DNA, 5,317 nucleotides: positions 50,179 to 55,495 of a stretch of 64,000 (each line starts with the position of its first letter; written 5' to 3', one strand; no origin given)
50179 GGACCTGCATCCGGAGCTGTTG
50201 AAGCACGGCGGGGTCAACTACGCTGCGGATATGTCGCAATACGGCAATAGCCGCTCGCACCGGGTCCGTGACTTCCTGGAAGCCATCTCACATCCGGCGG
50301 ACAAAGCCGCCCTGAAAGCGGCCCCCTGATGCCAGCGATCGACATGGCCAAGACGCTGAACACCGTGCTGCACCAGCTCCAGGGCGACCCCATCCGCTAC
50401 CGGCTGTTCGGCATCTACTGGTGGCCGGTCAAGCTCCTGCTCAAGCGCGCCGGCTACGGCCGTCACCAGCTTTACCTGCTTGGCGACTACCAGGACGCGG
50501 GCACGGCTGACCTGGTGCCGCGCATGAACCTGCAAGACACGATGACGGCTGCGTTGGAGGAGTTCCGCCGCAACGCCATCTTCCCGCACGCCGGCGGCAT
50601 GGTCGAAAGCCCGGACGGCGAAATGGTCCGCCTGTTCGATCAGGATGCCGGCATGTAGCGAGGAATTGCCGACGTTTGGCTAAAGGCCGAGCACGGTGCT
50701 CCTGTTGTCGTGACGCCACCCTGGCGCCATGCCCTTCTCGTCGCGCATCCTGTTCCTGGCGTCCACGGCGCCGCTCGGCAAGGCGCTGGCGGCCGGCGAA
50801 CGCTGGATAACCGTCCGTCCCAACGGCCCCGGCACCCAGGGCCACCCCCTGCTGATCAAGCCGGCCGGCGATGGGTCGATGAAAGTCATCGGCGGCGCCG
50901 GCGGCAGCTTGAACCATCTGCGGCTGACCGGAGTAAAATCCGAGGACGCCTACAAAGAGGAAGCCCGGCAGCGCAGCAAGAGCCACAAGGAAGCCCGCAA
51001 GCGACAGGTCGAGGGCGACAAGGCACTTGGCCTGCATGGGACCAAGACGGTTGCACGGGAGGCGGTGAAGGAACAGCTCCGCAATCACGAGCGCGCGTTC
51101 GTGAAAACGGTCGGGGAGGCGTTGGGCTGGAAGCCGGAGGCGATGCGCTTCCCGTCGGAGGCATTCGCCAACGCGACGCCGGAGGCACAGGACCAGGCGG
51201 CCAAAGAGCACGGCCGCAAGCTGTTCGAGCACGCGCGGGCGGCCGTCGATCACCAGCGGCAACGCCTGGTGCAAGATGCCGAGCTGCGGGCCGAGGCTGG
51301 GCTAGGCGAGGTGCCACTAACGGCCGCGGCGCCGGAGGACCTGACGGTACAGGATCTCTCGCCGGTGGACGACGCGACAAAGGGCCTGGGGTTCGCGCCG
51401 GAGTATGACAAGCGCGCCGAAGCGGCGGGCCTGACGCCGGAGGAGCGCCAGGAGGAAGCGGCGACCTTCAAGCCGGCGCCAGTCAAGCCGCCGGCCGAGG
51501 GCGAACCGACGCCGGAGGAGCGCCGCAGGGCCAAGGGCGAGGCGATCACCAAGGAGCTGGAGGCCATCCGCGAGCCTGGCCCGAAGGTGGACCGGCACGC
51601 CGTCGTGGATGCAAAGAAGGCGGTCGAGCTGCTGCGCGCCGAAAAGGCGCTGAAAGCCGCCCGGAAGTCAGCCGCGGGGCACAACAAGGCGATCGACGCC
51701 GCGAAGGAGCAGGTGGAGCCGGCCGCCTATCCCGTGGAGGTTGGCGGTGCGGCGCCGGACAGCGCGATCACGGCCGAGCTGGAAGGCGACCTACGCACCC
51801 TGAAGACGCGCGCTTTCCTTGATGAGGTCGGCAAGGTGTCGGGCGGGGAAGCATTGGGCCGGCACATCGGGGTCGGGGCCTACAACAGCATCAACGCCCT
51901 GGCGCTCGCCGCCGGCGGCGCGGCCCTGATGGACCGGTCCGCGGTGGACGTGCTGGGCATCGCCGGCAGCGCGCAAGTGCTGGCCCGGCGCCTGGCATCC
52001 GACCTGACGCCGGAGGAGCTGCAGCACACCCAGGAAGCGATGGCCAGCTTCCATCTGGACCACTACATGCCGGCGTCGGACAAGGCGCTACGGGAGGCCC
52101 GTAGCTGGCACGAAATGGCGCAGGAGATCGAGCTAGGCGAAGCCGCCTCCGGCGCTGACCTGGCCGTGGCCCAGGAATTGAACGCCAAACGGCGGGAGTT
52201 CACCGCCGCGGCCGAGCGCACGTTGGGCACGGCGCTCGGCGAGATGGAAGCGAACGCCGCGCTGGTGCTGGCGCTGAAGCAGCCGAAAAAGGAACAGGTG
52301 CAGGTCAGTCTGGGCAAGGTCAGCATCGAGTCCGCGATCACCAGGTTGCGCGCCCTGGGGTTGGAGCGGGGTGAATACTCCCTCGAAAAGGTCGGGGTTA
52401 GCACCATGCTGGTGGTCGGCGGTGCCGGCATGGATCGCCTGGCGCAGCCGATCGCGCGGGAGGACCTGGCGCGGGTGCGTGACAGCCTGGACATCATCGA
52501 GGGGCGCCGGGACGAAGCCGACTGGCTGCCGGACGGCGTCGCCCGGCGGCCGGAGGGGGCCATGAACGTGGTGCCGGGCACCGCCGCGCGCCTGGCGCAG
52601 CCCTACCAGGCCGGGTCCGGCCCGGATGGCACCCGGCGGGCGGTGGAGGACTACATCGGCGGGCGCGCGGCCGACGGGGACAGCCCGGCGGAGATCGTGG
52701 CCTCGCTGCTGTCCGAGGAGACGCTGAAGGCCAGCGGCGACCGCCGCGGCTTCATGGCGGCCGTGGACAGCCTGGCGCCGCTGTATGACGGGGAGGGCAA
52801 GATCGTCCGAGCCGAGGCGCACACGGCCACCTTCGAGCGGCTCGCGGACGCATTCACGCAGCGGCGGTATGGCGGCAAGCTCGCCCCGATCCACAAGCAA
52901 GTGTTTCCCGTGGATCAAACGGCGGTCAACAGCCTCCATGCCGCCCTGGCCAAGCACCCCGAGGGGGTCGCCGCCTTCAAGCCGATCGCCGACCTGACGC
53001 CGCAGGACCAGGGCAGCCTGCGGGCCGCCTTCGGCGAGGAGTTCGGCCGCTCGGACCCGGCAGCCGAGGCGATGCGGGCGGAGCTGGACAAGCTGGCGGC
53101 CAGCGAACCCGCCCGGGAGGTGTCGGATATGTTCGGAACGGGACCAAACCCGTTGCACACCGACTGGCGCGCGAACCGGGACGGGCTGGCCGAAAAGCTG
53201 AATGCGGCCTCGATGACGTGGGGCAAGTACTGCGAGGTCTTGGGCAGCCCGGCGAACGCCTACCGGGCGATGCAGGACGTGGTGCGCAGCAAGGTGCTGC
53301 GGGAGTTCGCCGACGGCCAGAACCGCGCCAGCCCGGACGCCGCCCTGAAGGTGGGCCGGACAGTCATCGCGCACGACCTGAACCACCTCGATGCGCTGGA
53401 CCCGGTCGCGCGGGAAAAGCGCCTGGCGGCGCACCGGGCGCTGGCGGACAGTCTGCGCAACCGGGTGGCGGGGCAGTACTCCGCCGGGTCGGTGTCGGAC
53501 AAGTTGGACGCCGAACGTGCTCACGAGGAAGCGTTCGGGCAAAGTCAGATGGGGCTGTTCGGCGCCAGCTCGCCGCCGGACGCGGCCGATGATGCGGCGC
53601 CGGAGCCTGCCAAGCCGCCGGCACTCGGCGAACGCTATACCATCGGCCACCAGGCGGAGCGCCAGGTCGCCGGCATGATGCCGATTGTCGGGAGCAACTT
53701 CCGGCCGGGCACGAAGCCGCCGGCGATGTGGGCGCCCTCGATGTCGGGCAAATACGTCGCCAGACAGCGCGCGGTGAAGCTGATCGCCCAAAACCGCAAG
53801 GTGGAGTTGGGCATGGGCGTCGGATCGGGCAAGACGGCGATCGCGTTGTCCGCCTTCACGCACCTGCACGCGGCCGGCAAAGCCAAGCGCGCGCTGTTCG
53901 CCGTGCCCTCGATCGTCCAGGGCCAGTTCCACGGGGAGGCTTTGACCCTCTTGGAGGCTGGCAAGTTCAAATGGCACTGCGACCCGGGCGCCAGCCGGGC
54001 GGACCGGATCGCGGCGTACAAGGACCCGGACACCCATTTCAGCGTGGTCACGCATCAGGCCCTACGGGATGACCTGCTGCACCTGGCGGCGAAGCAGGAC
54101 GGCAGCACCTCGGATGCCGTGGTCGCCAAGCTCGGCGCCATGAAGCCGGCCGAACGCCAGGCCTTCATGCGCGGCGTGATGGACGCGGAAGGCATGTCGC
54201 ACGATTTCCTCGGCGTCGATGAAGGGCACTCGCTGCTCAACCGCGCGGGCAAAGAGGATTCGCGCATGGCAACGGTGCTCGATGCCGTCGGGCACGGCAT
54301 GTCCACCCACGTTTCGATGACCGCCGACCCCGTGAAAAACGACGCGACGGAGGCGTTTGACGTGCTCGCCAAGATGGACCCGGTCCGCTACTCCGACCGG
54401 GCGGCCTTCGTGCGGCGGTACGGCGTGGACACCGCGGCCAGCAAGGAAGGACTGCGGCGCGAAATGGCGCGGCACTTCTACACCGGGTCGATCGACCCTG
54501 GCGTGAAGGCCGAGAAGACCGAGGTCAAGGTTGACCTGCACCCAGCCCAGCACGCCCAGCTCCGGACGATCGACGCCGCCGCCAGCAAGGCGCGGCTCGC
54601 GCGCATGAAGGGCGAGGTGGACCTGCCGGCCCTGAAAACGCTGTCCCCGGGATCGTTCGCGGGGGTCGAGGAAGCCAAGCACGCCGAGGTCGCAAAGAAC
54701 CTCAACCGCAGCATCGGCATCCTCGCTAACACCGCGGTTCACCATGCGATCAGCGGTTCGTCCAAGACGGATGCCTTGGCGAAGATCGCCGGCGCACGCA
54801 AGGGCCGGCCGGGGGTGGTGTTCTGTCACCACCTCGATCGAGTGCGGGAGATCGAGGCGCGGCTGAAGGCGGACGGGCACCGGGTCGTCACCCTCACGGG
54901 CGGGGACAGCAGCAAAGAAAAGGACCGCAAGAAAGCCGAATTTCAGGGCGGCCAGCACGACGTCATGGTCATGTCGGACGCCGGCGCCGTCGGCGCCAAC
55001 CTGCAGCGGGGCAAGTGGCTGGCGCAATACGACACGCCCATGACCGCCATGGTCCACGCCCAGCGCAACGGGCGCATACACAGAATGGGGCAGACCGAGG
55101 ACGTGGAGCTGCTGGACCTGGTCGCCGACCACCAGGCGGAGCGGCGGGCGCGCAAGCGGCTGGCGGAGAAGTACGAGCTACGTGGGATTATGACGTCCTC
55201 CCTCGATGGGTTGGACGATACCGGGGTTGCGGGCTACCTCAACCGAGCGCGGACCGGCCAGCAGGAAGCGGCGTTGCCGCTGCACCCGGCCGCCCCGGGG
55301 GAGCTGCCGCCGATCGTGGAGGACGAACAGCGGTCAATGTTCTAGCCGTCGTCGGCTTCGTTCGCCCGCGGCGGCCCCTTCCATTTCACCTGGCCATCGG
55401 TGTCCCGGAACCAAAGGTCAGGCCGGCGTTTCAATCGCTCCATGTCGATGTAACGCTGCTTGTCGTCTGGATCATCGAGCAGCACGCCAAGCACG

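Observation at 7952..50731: A 23-nt box, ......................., ends exactly at the ATG of five unrelated late genes and has three further variants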

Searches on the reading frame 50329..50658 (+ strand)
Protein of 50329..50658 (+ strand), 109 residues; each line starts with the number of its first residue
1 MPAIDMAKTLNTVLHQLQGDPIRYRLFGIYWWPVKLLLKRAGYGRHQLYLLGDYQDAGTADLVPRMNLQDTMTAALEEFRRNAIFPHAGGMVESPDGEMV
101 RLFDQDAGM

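Call 76: search_protein_families(library=phrogs, proteins=[window:50329-50658:+], max_evalue=0.001)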
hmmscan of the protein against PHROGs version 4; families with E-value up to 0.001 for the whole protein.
window:50329-50658:+ (109 aa): 1 family
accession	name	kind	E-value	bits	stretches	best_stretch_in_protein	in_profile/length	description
phrog_1629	-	moron, auxiliary metabolic gene and host takeover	2.1e-10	41.7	1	8-87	32-109/138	Ulx-like anti-restriction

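Call 105: search_protein_families(library=pfam, proteins=[window:50329-50658:+], max_evalue=1)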
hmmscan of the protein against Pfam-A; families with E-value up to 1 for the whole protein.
window:50329-50658:+ (109 aa): 0 families

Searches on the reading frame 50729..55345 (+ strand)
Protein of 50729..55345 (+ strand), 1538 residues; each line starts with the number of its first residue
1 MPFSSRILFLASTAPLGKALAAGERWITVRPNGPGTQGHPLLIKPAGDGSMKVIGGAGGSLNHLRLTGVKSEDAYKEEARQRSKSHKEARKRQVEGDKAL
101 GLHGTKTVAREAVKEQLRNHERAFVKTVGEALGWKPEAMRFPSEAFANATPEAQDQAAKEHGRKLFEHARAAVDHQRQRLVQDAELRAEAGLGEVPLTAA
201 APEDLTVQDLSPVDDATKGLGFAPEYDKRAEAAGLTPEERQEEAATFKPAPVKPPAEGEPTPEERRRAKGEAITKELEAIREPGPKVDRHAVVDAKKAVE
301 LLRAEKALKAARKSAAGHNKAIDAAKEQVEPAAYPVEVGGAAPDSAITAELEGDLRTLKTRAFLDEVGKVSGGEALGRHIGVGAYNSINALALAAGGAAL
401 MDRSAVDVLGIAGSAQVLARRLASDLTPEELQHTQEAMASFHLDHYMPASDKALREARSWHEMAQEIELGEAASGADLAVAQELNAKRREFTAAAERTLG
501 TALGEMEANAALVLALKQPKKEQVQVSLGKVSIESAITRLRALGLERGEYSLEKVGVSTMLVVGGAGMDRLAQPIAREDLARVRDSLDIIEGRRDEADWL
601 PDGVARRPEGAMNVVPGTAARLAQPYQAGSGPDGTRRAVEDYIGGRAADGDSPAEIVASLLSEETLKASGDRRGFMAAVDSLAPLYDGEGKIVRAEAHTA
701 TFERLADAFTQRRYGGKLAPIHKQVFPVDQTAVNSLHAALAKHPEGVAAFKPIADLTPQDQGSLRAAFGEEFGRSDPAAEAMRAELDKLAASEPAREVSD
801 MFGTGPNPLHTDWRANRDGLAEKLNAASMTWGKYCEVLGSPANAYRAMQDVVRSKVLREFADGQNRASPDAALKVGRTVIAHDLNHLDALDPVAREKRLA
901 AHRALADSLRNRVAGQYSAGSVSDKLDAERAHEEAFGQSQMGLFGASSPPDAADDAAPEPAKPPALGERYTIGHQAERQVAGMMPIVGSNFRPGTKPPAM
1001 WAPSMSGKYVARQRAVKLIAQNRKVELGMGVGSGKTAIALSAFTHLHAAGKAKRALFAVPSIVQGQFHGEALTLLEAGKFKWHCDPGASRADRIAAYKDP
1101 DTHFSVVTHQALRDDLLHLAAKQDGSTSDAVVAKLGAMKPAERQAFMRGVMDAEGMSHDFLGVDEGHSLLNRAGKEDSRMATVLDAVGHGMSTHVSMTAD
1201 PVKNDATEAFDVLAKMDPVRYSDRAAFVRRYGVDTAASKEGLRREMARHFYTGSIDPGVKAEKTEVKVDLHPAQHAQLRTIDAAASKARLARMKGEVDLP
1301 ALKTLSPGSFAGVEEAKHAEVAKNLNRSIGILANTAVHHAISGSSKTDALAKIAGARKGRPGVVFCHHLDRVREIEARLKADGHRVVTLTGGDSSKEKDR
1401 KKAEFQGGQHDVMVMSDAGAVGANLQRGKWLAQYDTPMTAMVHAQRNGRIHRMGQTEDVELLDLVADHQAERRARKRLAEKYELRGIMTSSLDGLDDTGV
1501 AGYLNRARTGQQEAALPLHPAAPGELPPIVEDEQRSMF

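Call 9: search_protein_families(library=pfam, proteins=[window:50729-55345:+], max_evalue=0.01)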
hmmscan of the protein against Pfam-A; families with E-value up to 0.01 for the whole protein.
window:50729-55345:+ (1538 aa): 4 families
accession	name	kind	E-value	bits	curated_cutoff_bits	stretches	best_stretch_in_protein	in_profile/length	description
PF00271.37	Helicase_C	-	6.1e-13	49.4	23.5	1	1346-1454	2-110/110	Helicase conserved C-terminal domain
PF00270.35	DEAD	-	7.6e-06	26.2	26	1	1013-1117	5-109/167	DEAD/DEAH box helicase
PF04851.21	ResIII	-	0.00015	22.2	22.5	1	1019-1116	20-114/164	Type III restriction enzyme, res subunit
PF13871.12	Helicase_C_4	-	0.0058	16.8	30.5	0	1400-1488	52-148/271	C-terminal domain on Strawberry notch homologue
